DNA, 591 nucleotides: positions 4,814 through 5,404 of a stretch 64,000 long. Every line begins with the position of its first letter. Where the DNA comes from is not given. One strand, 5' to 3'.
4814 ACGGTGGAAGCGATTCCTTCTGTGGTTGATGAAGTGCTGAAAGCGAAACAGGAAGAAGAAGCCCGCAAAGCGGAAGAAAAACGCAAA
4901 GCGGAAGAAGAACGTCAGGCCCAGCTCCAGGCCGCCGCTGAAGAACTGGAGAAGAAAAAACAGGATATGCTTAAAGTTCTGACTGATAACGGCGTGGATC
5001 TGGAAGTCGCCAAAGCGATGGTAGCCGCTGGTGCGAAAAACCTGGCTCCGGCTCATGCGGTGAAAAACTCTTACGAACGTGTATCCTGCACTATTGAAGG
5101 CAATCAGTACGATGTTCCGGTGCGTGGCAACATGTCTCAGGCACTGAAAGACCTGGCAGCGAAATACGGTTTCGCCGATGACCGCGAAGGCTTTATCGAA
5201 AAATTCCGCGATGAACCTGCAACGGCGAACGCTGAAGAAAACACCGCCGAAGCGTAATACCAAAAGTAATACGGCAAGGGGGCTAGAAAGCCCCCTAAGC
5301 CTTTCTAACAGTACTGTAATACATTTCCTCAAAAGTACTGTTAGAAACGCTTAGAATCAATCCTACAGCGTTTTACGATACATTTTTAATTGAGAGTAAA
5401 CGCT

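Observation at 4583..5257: Compositionally foreign gene (approx. 50% GC, E. coli-optimal codons) under a phage-type promoter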

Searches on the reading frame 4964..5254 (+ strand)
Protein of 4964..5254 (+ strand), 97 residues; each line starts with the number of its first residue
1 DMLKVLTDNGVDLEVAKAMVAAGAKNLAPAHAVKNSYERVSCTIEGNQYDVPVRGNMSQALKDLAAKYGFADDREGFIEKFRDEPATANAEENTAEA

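Call 41: predict_structure(alignment_id=A2)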
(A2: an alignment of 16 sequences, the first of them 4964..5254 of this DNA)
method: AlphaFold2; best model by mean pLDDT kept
length: 97 residues; sequences in the alignment: 16
mean_pLDDT: 66.8   pTM: 0.40
mean pLDDT of the five models: 66.8, 65.9, 64.0, 62.8, 61.5
residues with pLDDT >= 90: 0; 70-90: 45; 50-70: 37; < 50: 15
segments of 3 or more residues with pLDDT < 50: 87-93, 95-97
pLDDT, mean of each block of 10 residues (from residue 1): 59 63 54 59 81 80 84 80 57 45
secondary structure, 60 per line:
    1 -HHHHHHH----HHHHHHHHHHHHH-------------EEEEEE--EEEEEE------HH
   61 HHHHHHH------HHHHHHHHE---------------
elements in order: H2-8 H13-25 E39-44 E47-52 H59-67 H74-81

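Call 49: fold_search(model_id=the predicted structure, library=pdb)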
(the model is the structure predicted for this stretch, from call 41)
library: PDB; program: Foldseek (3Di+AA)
matches with E <= 10: 144; with E <= 0.001: 0
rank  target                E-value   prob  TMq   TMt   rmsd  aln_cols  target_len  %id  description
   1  2mmv_MODEL_1_A        7.0e-01  0.13  0.23  0.25  10.2        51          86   31  ZapA mutant dimer from Geobacillus stearothermophilus (released 2015-06-17)
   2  9ekb_C                1.1e+00  0.08  0.26  0.19  21.9       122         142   10  Cryo-EM structure of apo-form human DNA polymerase delta (released 2025-02-05)
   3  8yb4_C                1.3e+00  0.07  0.20  0.37  15.6        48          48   12  Pfr conformer of Arabidopsis thaliana phytochrome B in complex with phytochrome-interacting factor 6 (released 2024-10-02)
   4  8om3_d                1.6e+00  0.04  0.17  0.12  19.2        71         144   14  Small subunit of yeast mitochondrial ribosome in complex with IF3/Aim23. (released 2024-01-10)
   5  2l93_MODEL_1_A        2.4e+00  0.07  0.25  0.39   5.7        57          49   14  Solution structure of the C-terminal domain of Salmonella H-NS (released 2011-06-15)
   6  8iy5_R                2.4e+00  0.06  0.24  0.09  13.8        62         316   13  ETB-Gi complex bound to endothelin-1 (released 2023-08-16)
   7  9iuz_C                2.4e+00  0.04  0.20  0.38  15.6        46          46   13  Constitutively active mutant(Y276H) of Arabidopsis phytochrome B(phyB) in complex with phytochrome-interacting factor  (released 2024-10-02)
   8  8xwp_R                2.6e+00  0.06  0.24  0.10  15.2        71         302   10  Cryo-EM structure of ET-1 bound ETBR-DNGI complex (released 2024-10-02)
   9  8yoz_B                2.6e+00  0.05  0.17  0.22  12.0        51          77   24  Crystal structure of the small zinc-finger protein ZifS (TTHA0897) from Thermus thermophilus HB8. (released 2025-03-19)
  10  8huz_A                2.8e+00  0.03  0.19  0.14   8.1        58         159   17  the structure of trans-editing factor ProX (released 2024-01-17)
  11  9jlb_B                2.8e+00  0.02  0.13  0.25  13.7        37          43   14  Cryo-EM structure of phyB-PIF6beta complex (released 2025-06-04)
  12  9wvi_D                3.0e+00  0.07  0.20  0.24   8.7        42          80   14  Crystal structure of TONSL UBL mutant - R934W (released 2025-10-08)
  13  3qfi                  3.0e+00  0.06  0.21  0.09   8.5        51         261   24  X-ray crystal structure of transcriptional regulator (EF0465) from Enterococcus faecalis, Northeast Structural Genomics  (released 2011-03-02)
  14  6igl_A                3.0e+00  0.04  0.23  0.06  14.3        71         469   10  Crystal Structure of human ETB receptor in complex with IRL1620 (released 2018-11-21)
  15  2hjq_MODEL_1_A        3.2e+00  0.06  0.18  0.16   6.0        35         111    8  NMR Structure of Bacillus Subtilis Protein YqbF, Northeast Structural Genomics Target SR449 (released 2007-06-05)
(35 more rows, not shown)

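Call 50: search_protein_representatives(alignment_id=A2)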
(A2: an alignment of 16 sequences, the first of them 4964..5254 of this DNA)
Query: 16 sequences, 92 profile positions. Proteins with E-value up to 0.001 (for the whole library): 54; up to 1e-10: 22; up to 1e-30: 2. The best 54 are listed.
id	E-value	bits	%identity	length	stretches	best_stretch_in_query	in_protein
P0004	2.8e-39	148.9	-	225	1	1-91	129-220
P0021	8.8e-33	128.1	-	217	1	1-88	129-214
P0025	3.4e-29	116.6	-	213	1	1-86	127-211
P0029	4.6e-29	116.2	-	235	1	1-91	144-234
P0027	1.5e-28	114.6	-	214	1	3-85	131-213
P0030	1.3e-27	111.6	-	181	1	1-82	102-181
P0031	2.9e-26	107.2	-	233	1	1-88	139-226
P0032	3.0e-18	81.5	-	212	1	1-89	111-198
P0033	7.2e-17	77.1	-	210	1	4-85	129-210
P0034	4.3e-16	74.6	-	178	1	22-86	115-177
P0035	5.2e-16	74.4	-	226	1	12-90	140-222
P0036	6.5e-16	74.1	-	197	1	4-84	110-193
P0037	1.5e-15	72.9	-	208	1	1-88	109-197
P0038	1.6e-14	69.6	-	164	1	6-85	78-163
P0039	2.2e-14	69.1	-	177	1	1-83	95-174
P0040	7.3e-14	67.5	-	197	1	5-87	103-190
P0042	2.3e-13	65.9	-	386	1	28-82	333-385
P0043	1.0e-12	63.8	-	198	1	1-86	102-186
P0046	2.2e-11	59.5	-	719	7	13-51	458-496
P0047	1.3e-10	57.0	-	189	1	9-83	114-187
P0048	1.6e-10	56.7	-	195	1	2-88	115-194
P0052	4.0e-09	52.3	-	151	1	7-89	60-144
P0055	2.3e-08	49.9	-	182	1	2-87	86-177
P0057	6.1e-08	48.5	-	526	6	13-56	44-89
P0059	5.5e-07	45.4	-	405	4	16-50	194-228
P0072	1.8e-04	37.4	-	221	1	9-79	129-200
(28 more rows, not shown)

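Call 69: search_dna_similar(query=P0040, collection=phages, mode=protein, max_rows=30, max_evalue=0.001, rows=spread)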
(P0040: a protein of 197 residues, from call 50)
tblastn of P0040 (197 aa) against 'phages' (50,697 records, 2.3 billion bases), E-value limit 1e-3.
Records with a match: 55; places in all: 68; records where one place covers at least 80% of the query: 26.
Best place of each record, by identity: 60-80% 5; <60% 50.
By first word of the organism name: Escherichia 29; Salmonella 8; Erwinia 7; Yersinia 4; Pectobacterium 2; Cronobacter 2; Serratia 2; Klebsiella 1.
By host as written in the record: Escherichia coli 9; - 4; Salmonella enterica subsp. enterica serovar Typhimurium 4; Erwinia amylovora SNUABM_01 3; Erwinia amylovora 3; Salmonella enterica subsp. enterica serovar Typhi 2; Escherichia coli EC3.18 2; Escherichia coli O103 2; and 20 more.
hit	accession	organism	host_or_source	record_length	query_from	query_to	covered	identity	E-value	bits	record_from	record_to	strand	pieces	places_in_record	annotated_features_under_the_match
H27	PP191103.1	Salmonella phage PHA46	Salmonella enterica subsp. enterica ...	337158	1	182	92%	68.3%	8e-56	195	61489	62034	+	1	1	hypothetical protein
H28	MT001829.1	Salmonella phage SE_PL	Salmonella enterica subsp. enterica ...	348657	1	182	92%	66.7%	3e-54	190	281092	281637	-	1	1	hypothetical protein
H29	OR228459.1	Klebsiella phage fENko-Kae01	Klebsiella aerogenes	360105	1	182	92%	66.7%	3e-54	190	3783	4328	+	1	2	Direct terminal repeats identified by PhageTherm analysis | hypothetical protein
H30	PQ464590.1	Erwinia phage Hallingskeid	Erwinia aphidicola B01_10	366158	10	191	92%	37.5%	9e-22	97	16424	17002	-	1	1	hypothetical protein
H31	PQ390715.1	Escherichia phage SHEFM2K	Escherichia coli EcM2K (ST446)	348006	7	184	90%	33.7%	9e-6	51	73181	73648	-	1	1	hypothetical protein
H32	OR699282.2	Escherichia phage BAU.Micro_ELP-22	Escherichia coli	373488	7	184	90%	33.2%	1e-4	48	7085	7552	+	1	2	hypothetical protein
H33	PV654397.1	Escherichia phage WPEC5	Escherichia coli EC3.18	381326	7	184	90%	33.2%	1e-4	48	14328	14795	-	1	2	hypothetical protein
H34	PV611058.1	Escherichia phage WPEC3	Escherichia coli EC3.18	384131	7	184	90%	33.2%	1e-4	48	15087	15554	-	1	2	hypothetical protein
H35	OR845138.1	Escherichia phage EC22.5-2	Escherichia coli ATCC 25922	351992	7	184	90%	32.6%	4e-4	46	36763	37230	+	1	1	record has no annotation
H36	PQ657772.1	Escherichia phage EC.P1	Escherichia coli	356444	7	184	90%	32.6%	4e-4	46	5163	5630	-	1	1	hypothetical protein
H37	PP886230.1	Escherichia phage vB_EcoM_E9.1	Escherichia coli O157:H7 (ATCC 43888)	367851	7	184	90%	32.6%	5e-4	46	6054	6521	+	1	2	hypothetical protein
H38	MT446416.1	Escherichia virus TH47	Escherichia coli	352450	7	184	90%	31.1%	1e-4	48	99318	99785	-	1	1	record has no annotation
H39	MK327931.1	Escherichia phage vB_EcoM_G17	Escherichia coli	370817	7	184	90%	30.6%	5e-6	52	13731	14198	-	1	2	hypothetical protein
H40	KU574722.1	Pectobacterium phage vB_PcaM_CBB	Pectobacterium carotovorum subsp. ...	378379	24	188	84%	32.1%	1e-9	62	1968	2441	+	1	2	redundant repeat | hypothetical protein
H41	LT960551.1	Yersinia phage fHe-Yen9-04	-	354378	59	190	67%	37.9%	2e-9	62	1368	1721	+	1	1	g001: hypothetical protein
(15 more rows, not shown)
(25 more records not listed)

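Call 70: search_dna_similar(query=P0048, collection=phages, mode=protein, max_rows=30, max_evalue=0.001, rows=spread)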
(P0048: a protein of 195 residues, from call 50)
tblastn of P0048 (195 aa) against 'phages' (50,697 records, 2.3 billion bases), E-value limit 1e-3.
Records with a match: 20; places in all: 22; records where one place covers at least 80% of the query: 16.
Best place of each record, by identity: <60% 20.
By first word of the organism name: Erwinia 7; Yersinia 4; Serratia 2; Xanthomonas 2; Pectobacterium 2; Cronobacter 2; Escherichia 1.
By host as written in the record: - 4; Erwinia amylovora SNUABM_01 3; Erwinia amylovora 3; Serratia marcescens UCC2017 2; Xanthomonas vesicatoria 2; Pectobacterium carotovorum subsp. carotovorum strain CBBL19-1-37 2; Cronobacter sakazakii 2; Erwinia aphidicola W09_2 1; and 1 more.
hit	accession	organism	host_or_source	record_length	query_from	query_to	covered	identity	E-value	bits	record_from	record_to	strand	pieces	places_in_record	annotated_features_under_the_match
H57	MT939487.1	Erwinia phage pEa_SNUABM_47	Erwinia amylovora SNUABM_01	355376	1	194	99%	30.0%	4e-9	61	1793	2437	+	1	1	hypothetical protein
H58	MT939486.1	Erwinia phage pEa_SNUABM_12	Erwinia amylovora SNUABM_01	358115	1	194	99%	30.0%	4e-9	61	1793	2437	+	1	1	hypothetical protein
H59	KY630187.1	Serratia phage BF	Serratia marcescens UCC2017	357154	1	189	97%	30.2%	5e-9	61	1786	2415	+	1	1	hypothetical protein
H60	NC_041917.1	Serratia phage BF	Serratia marcescens UCC2017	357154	1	189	97%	30.2%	5e-9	61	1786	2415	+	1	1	hypothetical protein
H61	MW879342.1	Erwinia phage pEa_SNUABM_19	Erwinia amylovora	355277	1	189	97%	30.2%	6e-9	61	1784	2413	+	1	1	hypothetical protein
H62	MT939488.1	Erwinia phage pEa_SNUABM_50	Erwinia amylovora SNUABM_01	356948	1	189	97%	30.2%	6e-9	61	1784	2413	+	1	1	hypothetical protein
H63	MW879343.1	Erwinia phage pEa_SNUABM_44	Erwinia amylovora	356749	1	189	97%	29.7%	4e-9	61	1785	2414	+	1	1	hypothetical protein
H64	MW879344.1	Erwinia phage pEa_SNUABM_49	Erwinia amylovora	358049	1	189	97%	29.7%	5e-9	61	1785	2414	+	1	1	hypothetical protein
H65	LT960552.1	Yersinia phage fHe-Yen9-03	-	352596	1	187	96%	28.2%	4e-9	61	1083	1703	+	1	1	g001: hypothetical protein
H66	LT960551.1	Yersinia phage fHe-Yen9-04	-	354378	1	187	96%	27.8%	3e-9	61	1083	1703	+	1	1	g001: hypothetical protein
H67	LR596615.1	Yersinia phage fHe-Yen9-04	-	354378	1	187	96%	27.8%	3e-9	61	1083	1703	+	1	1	g001: hypothetical protein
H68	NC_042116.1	Yersinia phage fHe-Yen9-04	-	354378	1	187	96%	27.8%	3e-9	61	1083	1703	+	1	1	g001: hypothetical protein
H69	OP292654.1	Xanthomonas phage XbC2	Xanthomonas vesicatoria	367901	10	191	93%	27.2%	6e-6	52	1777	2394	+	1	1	hypothetical protein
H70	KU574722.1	Pectobacterium phage vB_PcaM_CBB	Pectobacterium carotovorum subsp. ...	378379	1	187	96%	25.5%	8e-4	45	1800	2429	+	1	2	redundant repeat | hypothetical protein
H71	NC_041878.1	Pectobacterium phage vB_PcaM_CBB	Pectobacterium carotovorum subsp. ...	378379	1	187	96%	25.5%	8e-4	45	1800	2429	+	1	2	redundant repeat | hypothetical protein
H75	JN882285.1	Cronobacter phage vB_CsaM_GAP32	Cronobacter sakazakii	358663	107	187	42%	33.7%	7e-5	48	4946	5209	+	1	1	hypothetical protein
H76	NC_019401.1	Cronobacter phage vB_CsaM_GAP32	Cronobacter sakazakii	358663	107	187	42%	33.7%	7e-5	48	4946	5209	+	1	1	hypothetical protein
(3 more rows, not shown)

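Call 71: get_annotated_region(hit=H29, flank=6000)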
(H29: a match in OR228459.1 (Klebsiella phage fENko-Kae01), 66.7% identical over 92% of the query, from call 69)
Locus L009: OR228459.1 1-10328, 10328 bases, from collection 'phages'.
description: Klebsiella phage fENko-Kae01, complete genome.
organism: Klebsiella phage fENko-Kae01 (NCBI taxid 3075109)
taxonomy: Viruses; Duplodnaviria; Heunggongvirae; Uroviricota; Caudoviricetes
host: Klebsiella aerogenes; source: -; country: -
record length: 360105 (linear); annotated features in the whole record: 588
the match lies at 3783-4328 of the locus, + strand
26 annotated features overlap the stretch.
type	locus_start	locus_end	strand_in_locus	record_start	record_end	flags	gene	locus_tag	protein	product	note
repeat_region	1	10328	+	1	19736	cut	-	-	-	-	Direct terminal repeats identified by PhageTherm analysis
CDS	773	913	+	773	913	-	-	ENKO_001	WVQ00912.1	hypothetical protein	-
CDS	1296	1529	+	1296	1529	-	-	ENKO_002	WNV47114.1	hypothetical protein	-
CDS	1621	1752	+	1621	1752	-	-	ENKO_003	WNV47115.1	hypothetical protein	-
CDS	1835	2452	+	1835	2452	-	-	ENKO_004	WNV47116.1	hypothetical protein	-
CDS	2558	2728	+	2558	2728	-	-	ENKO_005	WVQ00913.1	hypothetical protein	-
CDS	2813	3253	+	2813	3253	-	-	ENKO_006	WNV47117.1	hypothetical protein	-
CDS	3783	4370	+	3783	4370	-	-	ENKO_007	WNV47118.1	hypothetical protein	-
CDS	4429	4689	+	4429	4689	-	-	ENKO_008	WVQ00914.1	hypothetical protein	-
CDS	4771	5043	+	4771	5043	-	-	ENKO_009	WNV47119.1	hypothetical protein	-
CDS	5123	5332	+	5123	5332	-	-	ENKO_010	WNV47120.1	hypothetical protein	-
CDS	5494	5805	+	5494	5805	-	-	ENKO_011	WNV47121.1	hypothetical protein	-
CDS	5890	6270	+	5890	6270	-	-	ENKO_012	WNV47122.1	hypothetical protein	-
CDS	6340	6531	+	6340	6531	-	-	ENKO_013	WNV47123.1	hypothetical protein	-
CDS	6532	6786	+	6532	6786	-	-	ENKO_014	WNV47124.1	hypothetical protein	-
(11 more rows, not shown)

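Call 103: search_protein_families(library=ncbifam, proteins=[P0036, P0037, P0038, P0040, P0043, P0052, P0055, P0072, P0032, P0047], max_evalue=0.05)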
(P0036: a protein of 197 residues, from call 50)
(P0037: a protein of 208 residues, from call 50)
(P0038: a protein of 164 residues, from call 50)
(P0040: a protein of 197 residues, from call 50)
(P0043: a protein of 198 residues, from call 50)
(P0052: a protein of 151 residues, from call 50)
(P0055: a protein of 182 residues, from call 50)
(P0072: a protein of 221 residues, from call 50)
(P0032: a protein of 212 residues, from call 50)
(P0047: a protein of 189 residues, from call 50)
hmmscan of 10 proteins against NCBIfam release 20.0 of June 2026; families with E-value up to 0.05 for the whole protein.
P0036 (197 aa): 1 family
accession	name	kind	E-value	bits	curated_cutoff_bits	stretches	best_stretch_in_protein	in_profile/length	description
NF006203.0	PRK08327.1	equivalog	0.0007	18.2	456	1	44-154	329-433/571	thiamine pyrophosphate-requiring protein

P0037 (208 aa): 1 family
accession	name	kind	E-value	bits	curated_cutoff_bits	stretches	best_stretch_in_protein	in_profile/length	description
TIGR04282.1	glyco_like_cofC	hypoth_equivalog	0.024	14.4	134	0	54-117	9-69/189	TIGR04282 family arsenosugar biosynthesis glycosyltransferase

P0038 (164 aa): 0 families

P0040 (197 aa): 2 families
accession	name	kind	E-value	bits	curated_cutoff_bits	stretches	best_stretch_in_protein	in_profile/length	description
TIGR04455.1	lipo_MXAN_6521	subfamily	0.017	14.8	60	1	135-189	32-82/192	MXAN_6521/LA_1396 family lipoprotein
NF041337.1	XopD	subfamily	0.028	13.1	700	1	50-128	206-284/735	Ulp1 family type III secretion system effector isopeptidase XopD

P0043 (198 aa): 1 family
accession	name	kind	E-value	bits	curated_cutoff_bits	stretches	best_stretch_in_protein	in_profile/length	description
NF038317.1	DISARM_DrmD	equivalog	0.002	16.5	610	1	48-126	884-961/1021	DISARM system SNF2-like helicase DrmD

P0052 (151 aa): 0 families

P0055 (182 aa): 1 family
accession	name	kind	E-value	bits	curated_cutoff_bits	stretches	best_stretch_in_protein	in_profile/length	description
NF003164.0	PRK04147.1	equivalog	0.013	14.8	281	0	102-175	196-267/294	N-acetylneuraminate lyase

P0072 (221 aa): 0 families

P0032 (212 aa): 0 families

P0047 (189 aa): 0 families

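Call 110: search_protein_families(library=pfam, proteins=[P0042, P0046, P0057, P0059], max_evalue=0.01)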
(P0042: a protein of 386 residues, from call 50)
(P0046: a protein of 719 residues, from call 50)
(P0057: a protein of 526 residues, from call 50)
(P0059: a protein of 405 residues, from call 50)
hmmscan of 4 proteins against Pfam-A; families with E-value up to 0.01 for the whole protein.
P0042 (386 aa): 0 families

P0046 (719 aa): 4 families
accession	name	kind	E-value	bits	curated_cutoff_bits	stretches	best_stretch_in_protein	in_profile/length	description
PF09479.16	Flg_new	-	2.7e-149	485.9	27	9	183-243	1-64/65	Listeria-Bacteroides repeat domain (List_Bact_rpt)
PF18998.6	Flg_new_2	-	8.2e-25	87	23.6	2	183-248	1-72/73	Divergent InlB B-repeat domain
PF21386.2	IntS11_C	-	0.00018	22.3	27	0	508-533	37-62/92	Integrator IntS11, C-terminal domain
PF00665.32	rve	-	0.0018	18.9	32.6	0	300-334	49-85/102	Integrase core domain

P0057 (526 aa): 5 families
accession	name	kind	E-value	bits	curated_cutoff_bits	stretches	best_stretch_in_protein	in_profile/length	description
PF09479.16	Flg_new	-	5.9e-101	331.1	27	6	319-380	1-65/65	Listeria-Bacteroides repeat domain (List_Bact_rpt)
PF18998.6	Flg_new_2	-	6.6e-18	64.9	23.6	2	253-317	2-72/73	Divergent InlB B-repeat domain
PF06613.17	KorB_C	-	3.7e-06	27.2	25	0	347-378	26-54/59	KorB C-terminal beta-barrel domain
PF09500.16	YiiD_C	-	0.0024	18.3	27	0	223-271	79-127/144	Putative thioesterase (yiiD_Cterm)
PF13209.11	DUF4017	-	0.0062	16.9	21.6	0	62-81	22-42/60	Protein of unknown function (DUF4017)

P0059 (405 aa): 3 families
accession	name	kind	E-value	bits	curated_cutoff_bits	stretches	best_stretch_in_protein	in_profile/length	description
PF09479.16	Flg_new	-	5.7e-72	238.2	27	4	255-315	1-64/65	Listeria-Bacteroides repeat domain (List_Bact_rpt)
PF18998.6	Flg_new_2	-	1e-14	54.7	23.6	2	255-319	1-71/73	Divergent InlB B-repeat domain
PF07679.22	I-set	-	0.0016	18.9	23.7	0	149-189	14-54/90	Immunoglobulin I-set domain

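Call 111: find_encoding_contigs(protein=P0042, flank=6000, max_places=3)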
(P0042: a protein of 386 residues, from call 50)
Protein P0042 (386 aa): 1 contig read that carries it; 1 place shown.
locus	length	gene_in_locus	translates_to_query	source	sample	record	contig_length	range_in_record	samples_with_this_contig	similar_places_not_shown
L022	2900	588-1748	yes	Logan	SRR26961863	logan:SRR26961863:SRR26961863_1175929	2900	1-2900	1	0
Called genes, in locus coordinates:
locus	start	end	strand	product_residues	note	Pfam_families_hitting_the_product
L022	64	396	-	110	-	-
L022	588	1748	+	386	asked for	-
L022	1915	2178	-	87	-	-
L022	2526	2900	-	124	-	?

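Call 112: search_solved_structures(query=P0042, max_evalue=1, show_alignments=2)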
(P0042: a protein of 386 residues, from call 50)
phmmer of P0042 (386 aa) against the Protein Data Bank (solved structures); distinct sequences matched with E-value up to 1: 0.

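Call 113: search_protein_families(library=pfam, proteins=[P0042], max_evalue=10)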
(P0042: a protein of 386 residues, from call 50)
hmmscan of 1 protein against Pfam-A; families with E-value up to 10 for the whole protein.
P0042 (386 aa): 7 families
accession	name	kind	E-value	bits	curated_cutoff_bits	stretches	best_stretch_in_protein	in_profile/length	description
PF11774.14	Lsr2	-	0.029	14.4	29.6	1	339-370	17-48/58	Lsr2 dimerization domain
PF01330.27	RuvA_N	-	0.044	14.3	23.6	1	339-365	12-38/61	RuvA N terminal domain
PF18293.6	Caprin-1_dimer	-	0.06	14.3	27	1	270-308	71-109/116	Caprin-1 dimerization domain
PF13489.12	Methyltransf_23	-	0.097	12.8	27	1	17-62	11-60/164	Methyltransferase domain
PF04353.18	Rsd_AlgQ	-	0.17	12.3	35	1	246-308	71-131/150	Regulator of RNA polymerase sigma(70) subunit, Rsd/AlgQ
PF25150.1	TPR_Trm732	-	0.25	11.2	27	1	196-257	176-235/265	Trm732, TPR repeats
PF22470.1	Histone_HNS_N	-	0.87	10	24.5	1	272-300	23-51/79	H-NS histone-like proteins, N-terminal domain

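Call 115: find_related_loci(query=A2, collection=genome_contigs, flank=3000)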
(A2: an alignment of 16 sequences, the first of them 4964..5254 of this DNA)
Query A2 (97 aa) in genome_contigs; peptide patterns used: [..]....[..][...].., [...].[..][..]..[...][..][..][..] (x = any residue, [..] = any of these).
64 stretches matched a pattern, but none encodes a relative of the query by tblastn (E <= 1e-3).

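Call 116: find_related_loci(query=A2, collection=viral_contigs, flank=3000)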
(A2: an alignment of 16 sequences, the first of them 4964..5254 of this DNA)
Query A2 (97 aa) in viral_contigs; peptide patterns used: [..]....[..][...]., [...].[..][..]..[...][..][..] (x = any residue, [..] = any of these).
56 stretches matched a pattern; 6 encode a relative of the query (tblastn E <= 1e-3); 6 distinct loci.
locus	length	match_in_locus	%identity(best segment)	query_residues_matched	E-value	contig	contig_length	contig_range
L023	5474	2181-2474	76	1-97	5e-46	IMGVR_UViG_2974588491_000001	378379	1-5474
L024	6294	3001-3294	76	1-97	5e-46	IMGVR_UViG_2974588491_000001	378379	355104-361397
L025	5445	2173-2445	65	2-96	4e-35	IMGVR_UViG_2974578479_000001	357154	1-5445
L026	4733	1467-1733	59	2-92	1e-31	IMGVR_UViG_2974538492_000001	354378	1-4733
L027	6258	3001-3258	53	2-88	8e-18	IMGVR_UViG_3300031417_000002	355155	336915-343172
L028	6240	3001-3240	51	2-82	2e-17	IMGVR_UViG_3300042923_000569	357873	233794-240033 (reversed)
